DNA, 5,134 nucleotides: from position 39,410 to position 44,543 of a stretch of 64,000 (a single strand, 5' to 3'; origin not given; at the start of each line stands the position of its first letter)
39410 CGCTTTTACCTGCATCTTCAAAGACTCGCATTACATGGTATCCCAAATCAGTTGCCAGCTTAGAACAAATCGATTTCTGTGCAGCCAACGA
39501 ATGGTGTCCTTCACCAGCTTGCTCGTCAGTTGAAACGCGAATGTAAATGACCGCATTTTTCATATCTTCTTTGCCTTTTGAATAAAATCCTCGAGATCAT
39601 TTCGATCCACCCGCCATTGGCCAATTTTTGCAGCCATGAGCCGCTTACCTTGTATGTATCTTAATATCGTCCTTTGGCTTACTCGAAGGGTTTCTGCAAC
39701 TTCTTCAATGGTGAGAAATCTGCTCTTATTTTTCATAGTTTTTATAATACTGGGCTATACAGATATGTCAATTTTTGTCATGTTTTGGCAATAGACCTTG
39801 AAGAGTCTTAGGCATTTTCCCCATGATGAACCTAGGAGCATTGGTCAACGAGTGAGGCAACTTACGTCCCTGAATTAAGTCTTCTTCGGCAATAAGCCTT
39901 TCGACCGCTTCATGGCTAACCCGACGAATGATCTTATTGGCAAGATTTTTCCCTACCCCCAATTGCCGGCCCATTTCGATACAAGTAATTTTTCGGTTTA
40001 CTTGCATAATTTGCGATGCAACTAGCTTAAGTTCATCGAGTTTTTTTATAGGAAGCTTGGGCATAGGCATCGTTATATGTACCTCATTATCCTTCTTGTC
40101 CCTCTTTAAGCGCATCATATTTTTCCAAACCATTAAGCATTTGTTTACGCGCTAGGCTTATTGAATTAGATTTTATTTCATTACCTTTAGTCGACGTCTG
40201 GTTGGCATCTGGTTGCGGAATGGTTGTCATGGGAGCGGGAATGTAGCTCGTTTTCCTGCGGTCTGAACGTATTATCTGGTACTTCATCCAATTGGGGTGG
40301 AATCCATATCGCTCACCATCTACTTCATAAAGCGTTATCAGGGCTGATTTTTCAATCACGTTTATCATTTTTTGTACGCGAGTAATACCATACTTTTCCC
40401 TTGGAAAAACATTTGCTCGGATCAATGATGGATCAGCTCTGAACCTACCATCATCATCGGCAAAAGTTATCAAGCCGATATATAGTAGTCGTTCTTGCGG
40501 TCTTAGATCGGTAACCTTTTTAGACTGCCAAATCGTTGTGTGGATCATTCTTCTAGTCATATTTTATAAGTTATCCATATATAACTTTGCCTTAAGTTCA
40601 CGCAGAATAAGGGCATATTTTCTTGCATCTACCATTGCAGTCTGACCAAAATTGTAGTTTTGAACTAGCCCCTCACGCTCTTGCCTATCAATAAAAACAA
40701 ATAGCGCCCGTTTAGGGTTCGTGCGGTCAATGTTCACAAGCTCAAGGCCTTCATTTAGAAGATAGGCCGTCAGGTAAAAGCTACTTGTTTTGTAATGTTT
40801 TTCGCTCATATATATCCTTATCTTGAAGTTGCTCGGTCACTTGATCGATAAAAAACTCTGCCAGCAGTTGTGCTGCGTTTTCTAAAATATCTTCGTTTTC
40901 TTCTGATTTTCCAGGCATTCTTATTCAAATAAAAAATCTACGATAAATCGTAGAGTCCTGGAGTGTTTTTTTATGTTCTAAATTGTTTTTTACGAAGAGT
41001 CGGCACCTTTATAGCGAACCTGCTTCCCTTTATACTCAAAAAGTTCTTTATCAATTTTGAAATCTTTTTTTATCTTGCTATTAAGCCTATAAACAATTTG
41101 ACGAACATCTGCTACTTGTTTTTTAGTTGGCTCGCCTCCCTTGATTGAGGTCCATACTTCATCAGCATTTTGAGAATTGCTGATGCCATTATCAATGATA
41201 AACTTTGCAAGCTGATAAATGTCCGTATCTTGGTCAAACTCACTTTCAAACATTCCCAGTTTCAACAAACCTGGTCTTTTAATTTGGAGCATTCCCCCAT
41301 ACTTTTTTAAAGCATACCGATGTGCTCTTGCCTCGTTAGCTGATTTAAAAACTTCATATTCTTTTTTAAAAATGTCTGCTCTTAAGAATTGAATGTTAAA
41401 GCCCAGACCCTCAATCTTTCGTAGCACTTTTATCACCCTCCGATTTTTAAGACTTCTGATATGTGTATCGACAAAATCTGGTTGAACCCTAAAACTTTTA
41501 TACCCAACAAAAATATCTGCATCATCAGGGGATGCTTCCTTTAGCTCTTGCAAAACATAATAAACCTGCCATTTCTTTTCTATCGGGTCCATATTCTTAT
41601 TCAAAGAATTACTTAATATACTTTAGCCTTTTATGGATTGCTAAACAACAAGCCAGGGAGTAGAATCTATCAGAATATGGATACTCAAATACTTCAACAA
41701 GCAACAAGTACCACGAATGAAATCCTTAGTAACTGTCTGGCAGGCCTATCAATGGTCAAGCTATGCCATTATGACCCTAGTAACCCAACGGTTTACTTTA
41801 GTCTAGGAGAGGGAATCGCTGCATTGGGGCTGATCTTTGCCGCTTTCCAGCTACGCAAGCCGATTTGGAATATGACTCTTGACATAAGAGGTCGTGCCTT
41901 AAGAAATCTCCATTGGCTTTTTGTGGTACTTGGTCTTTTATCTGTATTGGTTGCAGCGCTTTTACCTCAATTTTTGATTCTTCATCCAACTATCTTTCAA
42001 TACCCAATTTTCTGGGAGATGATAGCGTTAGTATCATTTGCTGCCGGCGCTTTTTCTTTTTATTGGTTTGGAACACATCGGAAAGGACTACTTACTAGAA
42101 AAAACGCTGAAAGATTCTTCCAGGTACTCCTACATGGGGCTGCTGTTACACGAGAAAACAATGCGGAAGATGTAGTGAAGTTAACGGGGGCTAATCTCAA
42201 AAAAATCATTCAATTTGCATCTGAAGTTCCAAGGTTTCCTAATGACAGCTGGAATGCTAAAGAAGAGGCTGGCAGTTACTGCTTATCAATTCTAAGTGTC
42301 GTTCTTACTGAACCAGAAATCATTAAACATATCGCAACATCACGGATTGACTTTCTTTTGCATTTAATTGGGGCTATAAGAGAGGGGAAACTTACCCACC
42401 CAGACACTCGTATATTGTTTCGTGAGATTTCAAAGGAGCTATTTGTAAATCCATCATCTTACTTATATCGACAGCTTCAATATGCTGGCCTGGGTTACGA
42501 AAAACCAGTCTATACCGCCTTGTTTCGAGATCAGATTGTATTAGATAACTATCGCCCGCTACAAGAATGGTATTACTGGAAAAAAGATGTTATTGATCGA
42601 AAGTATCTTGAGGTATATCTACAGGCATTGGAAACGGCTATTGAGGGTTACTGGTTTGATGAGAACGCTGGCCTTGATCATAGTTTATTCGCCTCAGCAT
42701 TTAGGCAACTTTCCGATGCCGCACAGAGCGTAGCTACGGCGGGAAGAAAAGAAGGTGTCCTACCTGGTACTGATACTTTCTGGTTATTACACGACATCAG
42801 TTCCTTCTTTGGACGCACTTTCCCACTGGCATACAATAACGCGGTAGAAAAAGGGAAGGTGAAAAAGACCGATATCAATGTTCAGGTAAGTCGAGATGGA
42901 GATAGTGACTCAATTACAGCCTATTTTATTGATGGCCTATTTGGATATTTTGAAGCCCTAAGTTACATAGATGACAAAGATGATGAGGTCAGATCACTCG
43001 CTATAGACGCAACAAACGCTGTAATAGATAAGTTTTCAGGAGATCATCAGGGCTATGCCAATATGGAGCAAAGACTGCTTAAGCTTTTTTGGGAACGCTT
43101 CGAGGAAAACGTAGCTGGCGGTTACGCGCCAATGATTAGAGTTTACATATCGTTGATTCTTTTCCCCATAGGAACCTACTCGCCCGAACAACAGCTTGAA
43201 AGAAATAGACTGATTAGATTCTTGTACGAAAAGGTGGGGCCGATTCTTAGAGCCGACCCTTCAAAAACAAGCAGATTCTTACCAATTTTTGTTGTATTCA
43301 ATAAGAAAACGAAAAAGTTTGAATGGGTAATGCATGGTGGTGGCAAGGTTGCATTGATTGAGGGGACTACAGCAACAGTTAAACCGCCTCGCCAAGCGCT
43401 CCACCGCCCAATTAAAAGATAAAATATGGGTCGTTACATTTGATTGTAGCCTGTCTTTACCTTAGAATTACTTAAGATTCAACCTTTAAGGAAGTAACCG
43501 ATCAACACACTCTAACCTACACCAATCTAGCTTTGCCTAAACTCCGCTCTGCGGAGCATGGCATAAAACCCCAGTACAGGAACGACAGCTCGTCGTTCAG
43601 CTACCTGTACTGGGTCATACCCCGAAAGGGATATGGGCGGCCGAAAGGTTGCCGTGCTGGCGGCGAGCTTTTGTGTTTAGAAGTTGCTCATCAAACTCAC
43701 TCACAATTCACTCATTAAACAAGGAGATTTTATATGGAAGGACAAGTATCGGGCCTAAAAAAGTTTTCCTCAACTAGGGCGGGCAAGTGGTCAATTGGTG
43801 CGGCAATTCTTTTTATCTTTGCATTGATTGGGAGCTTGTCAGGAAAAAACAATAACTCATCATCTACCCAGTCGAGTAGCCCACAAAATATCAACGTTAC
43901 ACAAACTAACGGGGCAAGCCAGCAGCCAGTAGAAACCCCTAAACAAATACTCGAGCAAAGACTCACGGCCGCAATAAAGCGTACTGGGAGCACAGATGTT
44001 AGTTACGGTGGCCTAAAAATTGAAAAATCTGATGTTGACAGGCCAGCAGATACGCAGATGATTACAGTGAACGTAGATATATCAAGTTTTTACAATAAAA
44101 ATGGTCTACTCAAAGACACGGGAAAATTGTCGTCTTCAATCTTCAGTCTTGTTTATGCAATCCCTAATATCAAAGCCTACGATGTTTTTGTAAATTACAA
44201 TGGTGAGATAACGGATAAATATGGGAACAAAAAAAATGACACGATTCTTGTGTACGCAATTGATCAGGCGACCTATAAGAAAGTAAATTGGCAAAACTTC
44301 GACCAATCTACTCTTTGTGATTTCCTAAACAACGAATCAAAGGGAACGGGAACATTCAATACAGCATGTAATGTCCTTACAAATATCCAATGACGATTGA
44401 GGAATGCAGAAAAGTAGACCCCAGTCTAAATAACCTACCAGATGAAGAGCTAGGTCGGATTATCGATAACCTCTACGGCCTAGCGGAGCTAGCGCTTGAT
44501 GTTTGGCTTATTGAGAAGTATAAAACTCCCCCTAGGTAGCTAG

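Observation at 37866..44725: AT-richer integrated element next to tRNA-His, driven by a large serine recombinase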

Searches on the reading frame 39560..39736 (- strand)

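Call 6: search_protein_families(library=pfam, proteins=[window:39560-39736:-], max_evalue=0.01)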
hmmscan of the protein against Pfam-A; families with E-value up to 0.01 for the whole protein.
window:39560-39736:- (58 aa): 7 families
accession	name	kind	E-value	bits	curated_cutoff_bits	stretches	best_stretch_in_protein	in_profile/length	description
PF12728.13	HTH_17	-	2.8e-15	56.7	27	1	7-55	1-50/51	Helix-turn-helix domain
PF08279.18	HTH_11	-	0.0002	21.6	25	1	2-29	11-37/55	HTH domain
PF01381.28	HTH_3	-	0.00044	20.7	23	1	8-32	10-34/55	Helix-turn-helix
PF13560.12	HTH_31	-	0.0024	18.6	27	1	8-33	15-41/64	Helix-turn-helix domain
PF00376.29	MerR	-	0.0024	18.1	28.2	1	9-29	1-21/38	MerR family regulatory protein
PF08220.18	HTH_DeoR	-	0.0029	17.7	21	1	3-26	10-33/57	DeoR-like helix-turn-helix domain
PF12844.13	HTH_19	-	0.0096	16.3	30.2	0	8-34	13-38/64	Helix-turn-helix domain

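Call 36: search_protein_families(library=phrogs, proteins=[window:39560-39736:-], max_evalue=0.01)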
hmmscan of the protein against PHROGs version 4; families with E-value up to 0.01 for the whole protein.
window:39560-39736:- (58 aa): 14 families
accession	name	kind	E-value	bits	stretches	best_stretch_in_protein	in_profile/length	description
phrog_66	-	integration and excision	1.6e-09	38.9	1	3-55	89-143/412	excisionase and transcriptional regulator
phrog_10045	-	DNA, RNA and nucleotide metabolism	1.7e-07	31.9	1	2-54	15-69/74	HTH DNA binding protein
phrog_2907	-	integration and excision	1.9e-07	32.5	1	4-57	3-59/117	excisionase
phrog_15534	-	DNA, RNA and nucleotide metabolism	7.7e-05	24.2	1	4-57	40-93/93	HTH DNA binding protein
phrog_6401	-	DNA, RNA and nucleotide metabolism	0.00024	21.9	1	7-57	9-61/64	DNA binding protein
phrog_1840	-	integration and excision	0.00025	22.5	1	8-53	7-54/90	excisionase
phrog_8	-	transcription regulation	0.0011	19.4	1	5-34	168-196/346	transcriptional regulator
phrog_14131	-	DNA, RNA and nucleotide metabolism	0.0023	18.1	1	5-53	250-298/351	DNA binding protein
phrog_4494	-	unknown function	0.0025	19.3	1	9-54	20-71/109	-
phrog_1877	-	DNA, RNA and nucleotide metabolism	0.0032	18.4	1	7-56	60-110/129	DNA binding protein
phrog_597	-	DNA, RNA and nucleotide metabolism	0.0054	17.7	1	1-30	106-135/200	DNA binding protein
phrog_33310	-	unknown function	0.0062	17.5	1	1-51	101-151/157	-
phrog_7735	-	integration and excision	0.0068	17.8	1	6-48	4-46/99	excisionase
phrog_664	-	DNA, RNA and nucleotide metabolism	0.007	17.2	1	9-45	102-138/210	DNA binding protein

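Call 68: search_protein_families(library=ncbifam, proteins=[window:39560-39736:-], max_evalue=0.01)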
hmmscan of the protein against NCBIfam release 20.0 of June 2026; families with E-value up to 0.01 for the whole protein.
window:39560-39736:- (58 aa): 5 families
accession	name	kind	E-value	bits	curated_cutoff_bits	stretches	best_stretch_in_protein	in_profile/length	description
TIGR01764.1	excise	domain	9.6e-11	41.9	28.8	1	7-53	1-48/49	excisionase family DNA-binding protein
NF047737.1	antiphage_MADS1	equivalog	5.6e-08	32.9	80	1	6-52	2-49/49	methylation-associated defense system helix-turn-helix domain-containing protein MAD1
NF047541.1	telomere_Tpg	equivalog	0.004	17.2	90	1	10-36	37-63/183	telomere-protecting terminal protein Tpg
TIGR03826.1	YvyF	hypoth_equivalog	0.0048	16.9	124.15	1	2-38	41-77/137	TIGR03826 family flagellar region protein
NF033518.0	transpos_IS607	equivalog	0.0078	15.8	110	1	12-56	2-48/187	IS607 family transposase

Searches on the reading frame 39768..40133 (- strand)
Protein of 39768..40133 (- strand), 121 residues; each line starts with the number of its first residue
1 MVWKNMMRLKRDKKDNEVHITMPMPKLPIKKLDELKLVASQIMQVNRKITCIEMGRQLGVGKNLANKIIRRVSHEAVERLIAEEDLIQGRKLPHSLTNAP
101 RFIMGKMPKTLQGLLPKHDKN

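Call 6: search_protein_families(library=pfam, proteins=[window:39768-40133:-], max_evalue=0.01)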
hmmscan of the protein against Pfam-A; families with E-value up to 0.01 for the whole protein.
window:39768-40133:- (121 aa): 0 families

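Call 36: search_protein_families(library=phrogs, proteins=[window:39768-40133:-], max_evalue=0.01)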
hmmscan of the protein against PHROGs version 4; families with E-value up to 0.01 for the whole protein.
window:39768-40133:- (121 aa): 0 families

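Call 67: search_protein_families(library=padloc, proteins=[window:39768-40133:-], max_evalue=0.01)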
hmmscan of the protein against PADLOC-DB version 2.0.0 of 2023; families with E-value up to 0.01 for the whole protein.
window:39768-40133:- (121 aa): 0 families

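Call 68: search_protein_families(library=ncbifam, proteins=[window:39768-40133:-], max_evalue=0.01)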
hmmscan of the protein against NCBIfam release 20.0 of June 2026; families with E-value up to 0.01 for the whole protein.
window:39768-40133:- (121 aa): 0 families

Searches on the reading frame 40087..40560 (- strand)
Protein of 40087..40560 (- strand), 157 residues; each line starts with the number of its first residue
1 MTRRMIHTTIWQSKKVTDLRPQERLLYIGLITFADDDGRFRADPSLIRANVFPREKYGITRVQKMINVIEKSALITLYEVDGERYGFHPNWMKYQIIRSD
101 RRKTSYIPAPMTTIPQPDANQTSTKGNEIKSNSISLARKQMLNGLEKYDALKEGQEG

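Call 6: search_protein_families(library=pfam, proteins=[window:40087-40560:-], max_evalue=0.01)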
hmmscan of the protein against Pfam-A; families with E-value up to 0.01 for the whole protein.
window:40087-40560:- (157 aa): 0 families

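Call 36: search_protein_families(library=phrogs, proteins=[window:40087-40560:-], max_evalue=0.01)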
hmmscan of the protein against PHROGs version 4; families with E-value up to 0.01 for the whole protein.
window:40087-40560:- (157 aa): 9 families
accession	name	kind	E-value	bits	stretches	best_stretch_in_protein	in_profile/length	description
phrog_1408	-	DNA, RNA and nucleotide metabolism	3.1e-24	87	1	4-133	5-135/302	replication initiation protein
phrog_2149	-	DNA, RNA and nucleotide metabolism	1.6e-19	71.8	1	3-135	3-140/289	replication initiation protein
phrog_16167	-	DNA, RNA and nucleotide metabolism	1.4e-18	68.6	1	4-112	5-109/315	replication initiation protein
phrog_12556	-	DNA, RNA and nucleotide metabolism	8.8e-12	46.2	1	4-130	5-129/347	replication initiation protein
phrog_17247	-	unknown function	6e-10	39.9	1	4-148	5-145/295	-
phrog_270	-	DNA, RNA and nucleotide metabolism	1.6e-07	32.1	1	11-125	38-146/383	replication initiation protein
phrog_5810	-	DNA, RNA and nucleotide metabolism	3e-07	31.3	1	13-127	14-113/268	replication initiation protein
phrog_5708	-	DNA, RNA and nucleotide metabolism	2.4e-05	25.5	1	3-72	4-73/263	DnaD-like helicase loader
phrog_5718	-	DNA, RNA and nucleotide metabolism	0.0018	18.3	1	4-54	5-55/394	HNH endonuclease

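Call 67: search_protein_families(library=padloc, proteins=[window:40087-40560:-], max_evalue=0.01)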
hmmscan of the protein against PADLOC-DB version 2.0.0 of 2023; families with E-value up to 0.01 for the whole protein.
window:40087-40560:- (157 aa): 0 families

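Call 68: search_protein_families(library=ncbifam, proteins=[window:40087-40560:-], max_evalue=0.01)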
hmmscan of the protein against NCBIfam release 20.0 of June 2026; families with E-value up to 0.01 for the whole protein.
window:40087-40560:- (157 aa): 0 families

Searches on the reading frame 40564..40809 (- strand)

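Call 6: search_protein_families(library=pfam, proteins=[window:40564-40809:-], max_evalue=0.01)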
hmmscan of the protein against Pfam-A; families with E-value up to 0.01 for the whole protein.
window:40564-40809:- (81 aa): 1 family
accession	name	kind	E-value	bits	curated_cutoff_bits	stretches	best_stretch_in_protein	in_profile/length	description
PF18903.5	DUF5659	-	3.8e-11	43.1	23.6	1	4-77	2-74/75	Domain of unknown function (DUF5659)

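Call 36: search_protein_families(library=phrogs, proteins=[window:40564-40809:-], max_evalue=0.01)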
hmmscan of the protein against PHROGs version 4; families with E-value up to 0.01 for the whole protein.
window:40564-40809:- (81 aa): 0 families

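Call 67: search_protein_families(library=padloc, proteins=[window:40564-40809:-], max_evalue=0.01)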
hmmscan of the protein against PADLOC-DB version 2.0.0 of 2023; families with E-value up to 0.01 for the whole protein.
window:40564-40809:- (81 aa): 0 families

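Call 68: search_protein_families(library=ncbifam, proteins=[window:40564-40809:-], max_evalue=0.01)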
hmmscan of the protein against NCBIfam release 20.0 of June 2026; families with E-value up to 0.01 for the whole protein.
window:40564-40809:- (81 aa): 0 families

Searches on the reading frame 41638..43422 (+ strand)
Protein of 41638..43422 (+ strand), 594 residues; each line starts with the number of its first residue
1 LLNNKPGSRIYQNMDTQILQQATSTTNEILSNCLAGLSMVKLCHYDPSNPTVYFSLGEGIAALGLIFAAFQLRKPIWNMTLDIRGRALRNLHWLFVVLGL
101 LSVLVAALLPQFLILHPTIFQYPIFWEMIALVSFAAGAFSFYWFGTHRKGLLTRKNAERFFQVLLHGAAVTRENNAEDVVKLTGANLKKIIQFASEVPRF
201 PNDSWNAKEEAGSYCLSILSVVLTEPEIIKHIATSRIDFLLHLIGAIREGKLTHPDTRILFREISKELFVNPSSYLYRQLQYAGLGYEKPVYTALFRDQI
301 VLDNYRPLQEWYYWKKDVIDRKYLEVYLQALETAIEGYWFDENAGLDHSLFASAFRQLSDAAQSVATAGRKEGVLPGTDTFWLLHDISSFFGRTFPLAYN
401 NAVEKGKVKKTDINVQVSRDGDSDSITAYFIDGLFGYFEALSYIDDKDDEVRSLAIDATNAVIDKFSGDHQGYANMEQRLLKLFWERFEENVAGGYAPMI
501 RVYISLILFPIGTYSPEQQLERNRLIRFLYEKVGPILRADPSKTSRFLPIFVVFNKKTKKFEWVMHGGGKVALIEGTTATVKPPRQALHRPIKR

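Call 6: search_protein_families(library=pfam, proteins=[window:41638-43422:+], max_evalue=0.01)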
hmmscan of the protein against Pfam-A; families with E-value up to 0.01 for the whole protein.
window:41638-43422:+ (594 aa): 0 families

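Call 36: search_protein_families(library=phrogs, proteins=[window:41638-43422:+], max_evalue=0.01)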
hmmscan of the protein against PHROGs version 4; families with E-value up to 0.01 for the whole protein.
window:41638-43422:+ (594 aa): 0 families

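Call 67: search_protein_families(library=padloc, proteins=[window:41638-43422:+], max_evalue=0.01)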
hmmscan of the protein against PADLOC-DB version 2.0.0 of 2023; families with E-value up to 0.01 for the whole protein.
window:41638-43422:+ (594 aa): 0 families

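Call 68: search_protein_families(library=ncbifam, proteins=[window:41638-43422:+], max_evalue=0.01)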
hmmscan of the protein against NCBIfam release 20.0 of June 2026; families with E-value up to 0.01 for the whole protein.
window:41638-43422:+ (594 aa): 0 families

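Call 101: find_homologous_proteins(query=window:41677-43422:+, max_evalue=0.00001)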
Query window:41677-43422:+ (581 aa): 5 proteins with E <= 0.00001 among 8000 candidates.
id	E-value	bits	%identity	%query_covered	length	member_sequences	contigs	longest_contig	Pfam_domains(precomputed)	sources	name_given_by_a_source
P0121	0.0e+0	1276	100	96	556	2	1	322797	-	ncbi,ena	-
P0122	3.4e-212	724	57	96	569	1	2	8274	-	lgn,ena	-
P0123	4.6e-94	334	38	84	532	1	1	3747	-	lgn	-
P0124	4.6e-81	291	32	93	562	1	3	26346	-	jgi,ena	-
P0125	2.6e-77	279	33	96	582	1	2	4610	-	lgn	-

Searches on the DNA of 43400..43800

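Call 51: search_rna_families(source=window, start=43400, end=43800, threshold=gathering, show_alignments=1)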
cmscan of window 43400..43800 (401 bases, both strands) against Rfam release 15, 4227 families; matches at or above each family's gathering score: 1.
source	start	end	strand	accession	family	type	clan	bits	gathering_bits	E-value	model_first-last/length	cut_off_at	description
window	43534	43653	+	RF03000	LOOT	Gene; sRNA;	-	86.7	46.4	3.1e-17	1-121/121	no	LOOT RNA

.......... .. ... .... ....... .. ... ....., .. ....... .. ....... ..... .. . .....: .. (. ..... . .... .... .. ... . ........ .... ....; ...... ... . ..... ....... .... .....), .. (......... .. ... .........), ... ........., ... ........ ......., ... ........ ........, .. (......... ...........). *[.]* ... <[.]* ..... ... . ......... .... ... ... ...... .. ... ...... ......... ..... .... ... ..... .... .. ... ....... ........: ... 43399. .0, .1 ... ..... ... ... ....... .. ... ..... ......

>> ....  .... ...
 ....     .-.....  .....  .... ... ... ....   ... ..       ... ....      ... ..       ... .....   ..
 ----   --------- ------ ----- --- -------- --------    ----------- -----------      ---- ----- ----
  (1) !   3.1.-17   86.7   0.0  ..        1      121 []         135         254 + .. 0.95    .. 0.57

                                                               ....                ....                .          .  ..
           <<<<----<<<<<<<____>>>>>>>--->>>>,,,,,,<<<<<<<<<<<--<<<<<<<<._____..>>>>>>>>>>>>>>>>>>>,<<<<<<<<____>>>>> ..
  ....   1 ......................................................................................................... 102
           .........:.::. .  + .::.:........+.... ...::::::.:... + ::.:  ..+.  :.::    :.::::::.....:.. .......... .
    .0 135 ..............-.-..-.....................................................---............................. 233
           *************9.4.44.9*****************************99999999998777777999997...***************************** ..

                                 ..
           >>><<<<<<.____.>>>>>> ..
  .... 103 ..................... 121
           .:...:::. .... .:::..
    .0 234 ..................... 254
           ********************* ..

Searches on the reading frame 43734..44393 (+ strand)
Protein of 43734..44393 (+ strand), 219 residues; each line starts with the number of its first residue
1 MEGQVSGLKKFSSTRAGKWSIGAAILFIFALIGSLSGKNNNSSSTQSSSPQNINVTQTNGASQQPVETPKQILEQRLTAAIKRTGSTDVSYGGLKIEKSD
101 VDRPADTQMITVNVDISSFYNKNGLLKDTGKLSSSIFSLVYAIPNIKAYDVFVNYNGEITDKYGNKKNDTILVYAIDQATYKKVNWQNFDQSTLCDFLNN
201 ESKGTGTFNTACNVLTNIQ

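Call 6: search_protein_families(library=pfam, proteins=[window:43734-44393:+], max_evalue=0.01)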
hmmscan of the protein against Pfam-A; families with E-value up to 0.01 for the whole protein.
window:43734-44393:+ (219 aa): 0 families

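Call 36: search_protein_families(library=phrogs, proteins=[window:43734-44393:+], max_evalue=0.01)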
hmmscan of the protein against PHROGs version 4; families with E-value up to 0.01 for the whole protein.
window:43734-44393:+ (219 aa): 2 families
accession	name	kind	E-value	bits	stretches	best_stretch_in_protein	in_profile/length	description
phrog_8263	-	unknown function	2.1e-08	35.3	1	19-193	8-180/197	-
phrog_25219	-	unknown function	2.5e-05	25.2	1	96-189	34-128/179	-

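Call 67: search_protein_families(library=padloc, proteins=[window:43734-44393:+], max_evalue=0.01)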
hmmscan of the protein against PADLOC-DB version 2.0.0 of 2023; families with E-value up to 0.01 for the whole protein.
window:43734-44393:+ (219 aa): 0 families

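Call 68: search_protein_families(library=ncbifam, proteins=[window:43734-44393:+], max_evalue=0.01)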
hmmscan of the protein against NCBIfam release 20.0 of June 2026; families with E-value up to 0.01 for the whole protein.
window:43734-44393:+ (219 aa): 0 families
